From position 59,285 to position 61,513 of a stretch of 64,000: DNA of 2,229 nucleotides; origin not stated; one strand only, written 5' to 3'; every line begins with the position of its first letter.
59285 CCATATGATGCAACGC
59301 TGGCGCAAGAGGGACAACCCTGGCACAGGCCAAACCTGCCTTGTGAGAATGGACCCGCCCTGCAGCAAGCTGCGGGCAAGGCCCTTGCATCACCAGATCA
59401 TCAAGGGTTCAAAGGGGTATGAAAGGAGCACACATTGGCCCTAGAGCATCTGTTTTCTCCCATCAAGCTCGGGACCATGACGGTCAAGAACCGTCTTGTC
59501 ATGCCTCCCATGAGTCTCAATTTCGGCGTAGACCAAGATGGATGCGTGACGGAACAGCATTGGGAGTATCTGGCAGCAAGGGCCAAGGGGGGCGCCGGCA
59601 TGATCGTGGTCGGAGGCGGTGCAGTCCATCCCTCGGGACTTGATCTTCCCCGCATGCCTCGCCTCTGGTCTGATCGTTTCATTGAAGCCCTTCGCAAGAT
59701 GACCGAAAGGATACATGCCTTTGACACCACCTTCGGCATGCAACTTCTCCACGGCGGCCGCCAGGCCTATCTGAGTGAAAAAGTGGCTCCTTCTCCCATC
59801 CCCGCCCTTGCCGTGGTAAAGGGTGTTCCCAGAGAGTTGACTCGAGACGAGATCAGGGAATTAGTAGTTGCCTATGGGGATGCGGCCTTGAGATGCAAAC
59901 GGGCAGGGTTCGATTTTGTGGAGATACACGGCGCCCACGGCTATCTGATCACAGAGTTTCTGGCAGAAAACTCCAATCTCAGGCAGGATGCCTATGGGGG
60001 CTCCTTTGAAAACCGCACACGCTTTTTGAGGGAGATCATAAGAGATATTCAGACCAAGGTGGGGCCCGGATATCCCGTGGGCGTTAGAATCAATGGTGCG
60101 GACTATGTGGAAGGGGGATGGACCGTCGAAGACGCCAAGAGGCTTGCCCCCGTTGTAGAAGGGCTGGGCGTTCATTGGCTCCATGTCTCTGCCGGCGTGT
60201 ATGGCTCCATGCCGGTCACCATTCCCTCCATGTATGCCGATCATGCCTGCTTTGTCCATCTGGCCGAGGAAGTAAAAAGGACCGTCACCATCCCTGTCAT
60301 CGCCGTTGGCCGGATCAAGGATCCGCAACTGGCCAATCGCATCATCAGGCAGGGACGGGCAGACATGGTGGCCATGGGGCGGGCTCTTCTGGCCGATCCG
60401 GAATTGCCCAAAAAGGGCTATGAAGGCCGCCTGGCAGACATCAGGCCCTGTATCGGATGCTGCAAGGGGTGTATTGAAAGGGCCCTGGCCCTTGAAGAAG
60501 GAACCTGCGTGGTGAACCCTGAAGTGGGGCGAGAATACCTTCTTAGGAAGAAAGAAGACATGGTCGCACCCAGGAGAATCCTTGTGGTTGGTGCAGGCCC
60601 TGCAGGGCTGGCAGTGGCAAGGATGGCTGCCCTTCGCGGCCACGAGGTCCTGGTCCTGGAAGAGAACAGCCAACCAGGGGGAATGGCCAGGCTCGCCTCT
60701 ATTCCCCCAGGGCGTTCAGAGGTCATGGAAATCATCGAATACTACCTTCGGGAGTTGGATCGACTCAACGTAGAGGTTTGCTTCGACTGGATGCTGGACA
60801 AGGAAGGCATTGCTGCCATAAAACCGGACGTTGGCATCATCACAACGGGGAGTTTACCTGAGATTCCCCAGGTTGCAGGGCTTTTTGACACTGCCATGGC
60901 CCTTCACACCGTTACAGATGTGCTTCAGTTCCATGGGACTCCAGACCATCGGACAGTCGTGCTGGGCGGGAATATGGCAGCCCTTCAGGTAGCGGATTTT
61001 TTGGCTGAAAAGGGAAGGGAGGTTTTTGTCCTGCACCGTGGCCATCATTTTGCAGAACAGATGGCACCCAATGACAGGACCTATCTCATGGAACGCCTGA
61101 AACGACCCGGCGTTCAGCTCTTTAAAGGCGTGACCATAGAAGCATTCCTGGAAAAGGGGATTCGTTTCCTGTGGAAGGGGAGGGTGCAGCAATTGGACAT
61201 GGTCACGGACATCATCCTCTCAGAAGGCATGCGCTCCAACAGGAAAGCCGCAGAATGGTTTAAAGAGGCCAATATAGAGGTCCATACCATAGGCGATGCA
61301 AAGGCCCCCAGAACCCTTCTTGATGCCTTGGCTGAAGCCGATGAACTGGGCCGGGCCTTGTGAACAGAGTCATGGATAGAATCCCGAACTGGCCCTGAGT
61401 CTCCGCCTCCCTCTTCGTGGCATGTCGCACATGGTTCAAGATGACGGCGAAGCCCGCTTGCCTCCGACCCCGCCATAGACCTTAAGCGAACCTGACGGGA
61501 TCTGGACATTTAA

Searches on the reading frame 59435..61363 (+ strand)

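Call 45: search_protein_families(library=pfam, proteins=[window:59435-61363:+], max_evalue=0.00001)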
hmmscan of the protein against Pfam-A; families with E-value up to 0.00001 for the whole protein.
window:59435-61363:+ (642 aa): 8 families
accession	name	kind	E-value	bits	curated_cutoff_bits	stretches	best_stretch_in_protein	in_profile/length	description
PF00724.26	Oxidored_FMN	-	1.2e-78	265.2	27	1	6-332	2-339/342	NADH:flavin oxidoreductase / NADH oxidase family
PF07992.20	Pyr_redox_2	-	6.3e-20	72.2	26.1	1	381-617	2-252/291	Pyridine nucleotide-disulphide oxidoreductase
PF13450.12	NAD_binding_8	-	6.2e-12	46.1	21.9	1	384-423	1-40/68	NAD(P)-binding Rossmann-like domain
PF01266.30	DAO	-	5.2e-10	39.8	27.9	1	381-417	1-38/353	FAD dependent oxidoreductase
PF00070.33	Pyr_redox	-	1e-09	39.2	22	1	506-572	1-67/82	Pyridine nucleotide-disulphide oxidoreductase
PF13738.12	Pyr_redox_3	-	3e-09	37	30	0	468-574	129-241/305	Pyridine nucleotide-disulphide oxidoreductase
PF03486.20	HI0933_like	-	9.7e-07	28.9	50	0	381-415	2-36/244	HI0933-like protein Rossmann domain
PF12831.13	FAD_oxidored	-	6.8e-06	26.1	27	0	382-418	2-38/416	FAD dependent oxidoreductase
